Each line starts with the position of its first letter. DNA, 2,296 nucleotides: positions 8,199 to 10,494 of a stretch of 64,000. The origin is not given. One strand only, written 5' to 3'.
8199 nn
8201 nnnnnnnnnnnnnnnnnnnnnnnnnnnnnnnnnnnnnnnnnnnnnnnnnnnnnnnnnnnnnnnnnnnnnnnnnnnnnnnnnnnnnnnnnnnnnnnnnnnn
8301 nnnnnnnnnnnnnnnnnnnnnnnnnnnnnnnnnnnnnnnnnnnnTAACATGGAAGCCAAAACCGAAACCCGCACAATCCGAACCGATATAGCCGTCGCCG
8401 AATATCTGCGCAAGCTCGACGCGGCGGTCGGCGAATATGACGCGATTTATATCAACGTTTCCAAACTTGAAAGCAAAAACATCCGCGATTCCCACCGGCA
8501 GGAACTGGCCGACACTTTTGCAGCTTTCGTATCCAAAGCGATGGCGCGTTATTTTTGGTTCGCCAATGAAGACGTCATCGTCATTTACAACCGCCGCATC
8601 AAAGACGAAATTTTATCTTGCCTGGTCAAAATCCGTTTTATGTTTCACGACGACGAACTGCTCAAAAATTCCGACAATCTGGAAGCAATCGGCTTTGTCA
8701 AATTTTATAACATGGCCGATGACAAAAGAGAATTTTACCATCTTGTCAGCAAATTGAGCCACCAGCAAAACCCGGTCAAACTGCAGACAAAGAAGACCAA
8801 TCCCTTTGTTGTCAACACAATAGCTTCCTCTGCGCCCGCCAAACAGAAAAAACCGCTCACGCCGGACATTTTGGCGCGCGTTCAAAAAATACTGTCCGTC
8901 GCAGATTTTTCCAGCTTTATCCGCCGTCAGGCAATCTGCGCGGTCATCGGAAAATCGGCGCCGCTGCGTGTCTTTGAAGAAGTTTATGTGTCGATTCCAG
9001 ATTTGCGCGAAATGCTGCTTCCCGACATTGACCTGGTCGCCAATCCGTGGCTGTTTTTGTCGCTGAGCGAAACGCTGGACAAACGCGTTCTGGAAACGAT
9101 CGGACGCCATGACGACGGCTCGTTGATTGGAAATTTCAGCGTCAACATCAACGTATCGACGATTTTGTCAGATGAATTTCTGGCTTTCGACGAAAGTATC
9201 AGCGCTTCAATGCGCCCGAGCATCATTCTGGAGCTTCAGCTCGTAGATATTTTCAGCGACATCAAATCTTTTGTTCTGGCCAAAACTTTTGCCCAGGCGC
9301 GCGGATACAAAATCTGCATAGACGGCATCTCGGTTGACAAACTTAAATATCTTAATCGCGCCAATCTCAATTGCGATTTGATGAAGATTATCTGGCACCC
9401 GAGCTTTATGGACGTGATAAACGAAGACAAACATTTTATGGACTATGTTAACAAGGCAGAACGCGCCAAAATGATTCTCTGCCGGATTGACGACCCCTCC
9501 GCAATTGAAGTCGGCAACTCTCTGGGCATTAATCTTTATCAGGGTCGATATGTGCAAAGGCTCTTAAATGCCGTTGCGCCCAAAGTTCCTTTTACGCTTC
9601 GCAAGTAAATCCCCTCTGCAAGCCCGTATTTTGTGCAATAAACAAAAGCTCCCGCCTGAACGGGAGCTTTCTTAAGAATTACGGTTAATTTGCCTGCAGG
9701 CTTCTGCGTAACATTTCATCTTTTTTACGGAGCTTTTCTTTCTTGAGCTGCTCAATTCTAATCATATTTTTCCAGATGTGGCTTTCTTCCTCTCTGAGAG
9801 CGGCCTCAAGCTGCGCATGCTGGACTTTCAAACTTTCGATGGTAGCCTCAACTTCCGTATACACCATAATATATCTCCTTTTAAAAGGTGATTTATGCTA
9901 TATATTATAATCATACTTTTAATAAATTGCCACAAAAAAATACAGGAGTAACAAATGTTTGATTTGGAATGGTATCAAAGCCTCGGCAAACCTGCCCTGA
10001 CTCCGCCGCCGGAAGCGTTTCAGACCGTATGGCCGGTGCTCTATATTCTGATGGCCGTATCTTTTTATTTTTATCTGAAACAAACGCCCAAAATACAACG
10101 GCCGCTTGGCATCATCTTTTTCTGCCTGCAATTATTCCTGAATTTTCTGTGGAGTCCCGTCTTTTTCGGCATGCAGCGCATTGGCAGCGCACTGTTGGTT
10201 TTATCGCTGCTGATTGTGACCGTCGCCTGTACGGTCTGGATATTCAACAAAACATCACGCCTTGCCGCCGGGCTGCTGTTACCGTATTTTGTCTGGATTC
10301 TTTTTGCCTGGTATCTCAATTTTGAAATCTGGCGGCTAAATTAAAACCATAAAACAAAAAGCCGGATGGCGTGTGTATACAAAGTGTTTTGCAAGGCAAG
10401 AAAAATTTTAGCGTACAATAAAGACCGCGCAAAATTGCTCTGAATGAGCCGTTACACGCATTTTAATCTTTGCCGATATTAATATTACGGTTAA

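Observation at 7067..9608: Tandem pair of doubly degenerate GGDEF-EAL paralogs divergently transcribed from the HydS operon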

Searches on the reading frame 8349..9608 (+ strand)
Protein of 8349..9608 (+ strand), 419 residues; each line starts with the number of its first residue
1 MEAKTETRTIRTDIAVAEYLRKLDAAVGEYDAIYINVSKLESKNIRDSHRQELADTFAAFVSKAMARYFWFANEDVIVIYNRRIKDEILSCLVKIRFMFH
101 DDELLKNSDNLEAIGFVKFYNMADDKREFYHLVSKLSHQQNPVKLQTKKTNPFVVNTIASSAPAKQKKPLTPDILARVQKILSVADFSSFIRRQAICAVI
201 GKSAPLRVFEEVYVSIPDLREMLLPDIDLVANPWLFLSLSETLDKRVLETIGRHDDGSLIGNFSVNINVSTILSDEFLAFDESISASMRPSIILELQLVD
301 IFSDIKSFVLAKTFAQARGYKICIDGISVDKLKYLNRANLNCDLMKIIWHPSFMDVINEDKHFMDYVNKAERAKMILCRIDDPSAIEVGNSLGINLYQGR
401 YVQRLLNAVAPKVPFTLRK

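Call 5: search_protein_families(library=pfam, proteins=[window:8349-9608:+], max_evalue=0.01)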
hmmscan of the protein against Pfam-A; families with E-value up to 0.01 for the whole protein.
window:8349-9608:+ (419 aa): 1 family
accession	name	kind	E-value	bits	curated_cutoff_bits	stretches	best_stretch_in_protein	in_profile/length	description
PF00563.25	EAL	-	7.5e-05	22.6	31.3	1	239-404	59-235/236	EAL domain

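Call 8: search_protein_families(library=ncbifam, proteins=[window:8349-9608:+], max_evalue=1)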
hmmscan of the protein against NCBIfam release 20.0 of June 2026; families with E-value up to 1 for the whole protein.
window:8349-9608:+ (419 aa): 0 families

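Call 11: find_homologous_proteins(query=window:8349-9608:+)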
Query window:8349-9608:+ (419 aa): 504 proteins with E <= 0.001 among 4669 candidates; the best 120 are listed.
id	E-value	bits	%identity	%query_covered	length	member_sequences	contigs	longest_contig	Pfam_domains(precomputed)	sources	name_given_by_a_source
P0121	5.5e-261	883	95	100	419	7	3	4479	-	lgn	-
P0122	8.2e-256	866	93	100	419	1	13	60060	-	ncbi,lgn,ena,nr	ncbi:MAG: hypothetical protein IJ482_03945 [Alphaproteobacteria bacterium]|nr:hypothetical protein [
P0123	1.2e-255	866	92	100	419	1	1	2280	-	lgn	-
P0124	3.1e-255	864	92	100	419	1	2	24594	-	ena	-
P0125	3.9e-255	864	92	100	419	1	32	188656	-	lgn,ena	-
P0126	5.2e-255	864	93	100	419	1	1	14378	-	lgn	-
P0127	1.1e-254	863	92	100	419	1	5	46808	-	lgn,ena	-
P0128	1.3e-254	862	92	100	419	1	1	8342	-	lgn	-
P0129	1.3e-254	862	92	100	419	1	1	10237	-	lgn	-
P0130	4.0e-254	861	92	100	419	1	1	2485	-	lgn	-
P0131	6.1e-254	860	92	100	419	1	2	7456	-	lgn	-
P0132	7.3e-250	847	90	100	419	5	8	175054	-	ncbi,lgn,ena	-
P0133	1.7e-243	826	88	100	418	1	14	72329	PF00563.26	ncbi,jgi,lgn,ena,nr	ncbi:MAG: hypothetical protein IJW72_05910 [Alphaproteobacteria bacterium]|nr:EAL domain-containing 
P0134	1.9e-243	826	88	100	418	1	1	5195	PF00563.26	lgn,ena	-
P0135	5.5e-243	824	88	100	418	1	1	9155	PF00563.26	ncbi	-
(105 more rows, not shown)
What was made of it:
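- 8349..9608 (+): Gene B: 419-aa B-type paralog with the same two domains, a disordered linker at residues 141-164 and no Cys tail. Its start is 1 nt after A's stop. 504 homologs (call 11).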

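Call 61: predict_structure(alignment_id=A4)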
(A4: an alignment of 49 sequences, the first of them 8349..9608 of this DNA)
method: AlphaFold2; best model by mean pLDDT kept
length: 419 residues; sequences in the alignment: 49
mean_pLDDT: 82.7   pTM: 0.60
mean pLDDT of the five models: 82.7, 82.5, 81.6, 81.3, 81.2
residues with pLDDT >= 90: 170; 70-90: 192; 50-70: 16; < 50: 41
segments of 3 or more residues with pLDDT < 50: 1-9, 141-164, 414-419
pLDDT, mean of each block of 10 residues (from residue 1): 35 83 86 94 72 81 84 91 92 86 84 94 93 84 36 31 62 89 82 91 88 89 84 86 91 64 92 96 91 93 92 97 93 82 93 85 89 93 92 94 85 48
secondary structure, 60 per line:
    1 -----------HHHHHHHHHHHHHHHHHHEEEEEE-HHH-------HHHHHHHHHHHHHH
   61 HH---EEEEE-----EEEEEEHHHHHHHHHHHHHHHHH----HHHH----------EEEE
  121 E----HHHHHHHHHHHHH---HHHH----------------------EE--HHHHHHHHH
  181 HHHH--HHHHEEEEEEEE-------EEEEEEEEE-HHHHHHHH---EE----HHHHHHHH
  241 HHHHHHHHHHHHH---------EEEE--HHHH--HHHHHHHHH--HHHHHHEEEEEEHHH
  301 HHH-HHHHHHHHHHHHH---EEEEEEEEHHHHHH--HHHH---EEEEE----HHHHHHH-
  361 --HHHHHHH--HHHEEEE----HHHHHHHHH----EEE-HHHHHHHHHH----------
elements in order: H12-29 E30-35 H47-62 E66-70 E76-81 H82-98 H103-106 E117-121 H126-138 H142-145 H172-184 H187-190 E191-198 E206-214 H216-223 H233-253 E263-266 H269-272 H275-283 H286-291 E292-297 H298-303 H305-317 E321-328 H329-334 H337-340 E344-348 H353-359 H363-369 E375-378 H383-391 E396-398 H400-409
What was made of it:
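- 8349..9608 (+): AlphaFold pLDDT 82.7 (call 61).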

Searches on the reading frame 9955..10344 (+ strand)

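Call 5: search_protein_families(library=pfam, proteins=[window:9955-10344:+], max_evalue=0.01)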
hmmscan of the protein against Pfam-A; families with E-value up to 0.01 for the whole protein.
window:9955-10344:+ (129 aa): 1 family
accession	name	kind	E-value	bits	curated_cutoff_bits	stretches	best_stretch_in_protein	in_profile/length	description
PF03073.20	TspO_MBR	-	9.9e-39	132.8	24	1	5-127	22-145/145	TspO/MBR family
